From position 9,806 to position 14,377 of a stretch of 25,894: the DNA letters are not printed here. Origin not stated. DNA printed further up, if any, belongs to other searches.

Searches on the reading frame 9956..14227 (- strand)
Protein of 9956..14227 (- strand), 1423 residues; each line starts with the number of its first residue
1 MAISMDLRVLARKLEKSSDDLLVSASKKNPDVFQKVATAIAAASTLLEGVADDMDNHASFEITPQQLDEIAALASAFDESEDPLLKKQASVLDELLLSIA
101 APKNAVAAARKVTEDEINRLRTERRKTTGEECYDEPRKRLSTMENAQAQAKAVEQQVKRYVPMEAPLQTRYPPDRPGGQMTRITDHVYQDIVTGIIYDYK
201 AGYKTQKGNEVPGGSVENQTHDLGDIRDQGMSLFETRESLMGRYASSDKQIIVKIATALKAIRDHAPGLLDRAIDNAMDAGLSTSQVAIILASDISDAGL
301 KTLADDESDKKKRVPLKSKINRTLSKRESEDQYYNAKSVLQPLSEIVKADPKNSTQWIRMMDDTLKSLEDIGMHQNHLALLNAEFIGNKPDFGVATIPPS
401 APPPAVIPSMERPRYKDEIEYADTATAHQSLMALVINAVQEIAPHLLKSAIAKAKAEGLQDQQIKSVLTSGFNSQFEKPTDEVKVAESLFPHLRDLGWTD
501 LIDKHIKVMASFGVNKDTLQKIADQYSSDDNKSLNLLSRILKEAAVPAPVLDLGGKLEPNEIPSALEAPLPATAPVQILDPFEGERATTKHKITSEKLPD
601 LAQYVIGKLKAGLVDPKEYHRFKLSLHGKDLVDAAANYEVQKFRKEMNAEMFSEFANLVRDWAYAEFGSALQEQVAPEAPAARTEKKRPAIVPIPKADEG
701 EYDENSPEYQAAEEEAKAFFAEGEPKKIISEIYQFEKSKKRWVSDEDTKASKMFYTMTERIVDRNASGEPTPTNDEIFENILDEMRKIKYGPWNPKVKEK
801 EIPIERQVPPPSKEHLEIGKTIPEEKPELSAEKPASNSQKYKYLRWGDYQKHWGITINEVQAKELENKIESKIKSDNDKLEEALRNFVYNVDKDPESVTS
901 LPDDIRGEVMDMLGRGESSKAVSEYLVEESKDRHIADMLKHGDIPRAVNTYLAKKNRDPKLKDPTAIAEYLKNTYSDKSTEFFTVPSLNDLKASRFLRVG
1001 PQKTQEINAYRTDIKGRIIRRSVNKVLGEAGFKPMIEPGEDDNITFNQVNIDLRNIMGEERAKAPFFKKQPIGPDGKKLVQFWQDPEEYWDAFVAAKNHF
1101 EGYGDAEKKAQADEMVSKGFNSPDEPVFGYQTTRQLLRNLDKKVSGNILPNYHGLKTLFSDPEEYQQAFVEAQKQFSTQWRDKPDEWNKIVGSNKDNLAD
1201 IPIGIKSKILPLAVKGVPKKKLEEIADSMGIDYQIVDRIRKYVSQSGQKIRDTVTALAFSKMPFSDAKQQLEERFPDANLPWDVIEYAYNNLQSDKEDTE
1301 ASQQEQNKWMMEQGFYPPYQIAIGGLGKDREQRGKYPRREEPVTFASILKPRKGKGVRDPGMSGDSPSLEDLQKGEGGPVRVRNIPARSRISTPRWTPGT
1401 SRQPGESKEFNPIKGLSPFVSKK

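Call 16: search_protein_families(library=phrogs, proteins=[window:9956-14227:-], max_evalue=0.001)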
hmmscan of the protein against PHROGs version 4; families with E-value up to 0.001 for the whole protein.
window:9956-14227:- (1423 aa): 0 families

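Call 49: search_protein_families(library=ncbifam, proteins=[window:9956-14227:-], max_evalue=0.1)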
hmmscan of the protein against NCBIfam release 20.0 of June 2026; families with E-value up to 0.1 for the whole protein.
window:9956-14227:- (1423 aa): 1 family
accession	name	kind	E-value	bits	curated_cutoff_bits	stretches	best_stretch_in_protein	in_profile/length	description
TIGR01069.2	mutS2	equivalog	0.05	11.9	400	1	1224-1312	492-580/790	endonuclease MutS2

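Call 71: search_protein_families(library=pfam, proteins=[window:9956-14227:-], max_evalue=0.01)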
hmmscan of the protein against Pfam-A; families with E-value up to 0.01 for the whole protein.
window:9956-14227:- (1423 aa): 2 families
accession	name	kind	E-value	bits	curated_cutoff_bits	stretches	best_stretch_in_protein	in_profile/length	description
PF11588.13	DUF3243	-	0.0011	19.7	27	0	498-525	9-36/79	Protein of unknown function (DUF3243)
PF12896.12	ANAPC4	-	0.0032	17.4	23.1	0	872-936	40-103/203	Anaphase-promoting complex, cyclosome, subunit 4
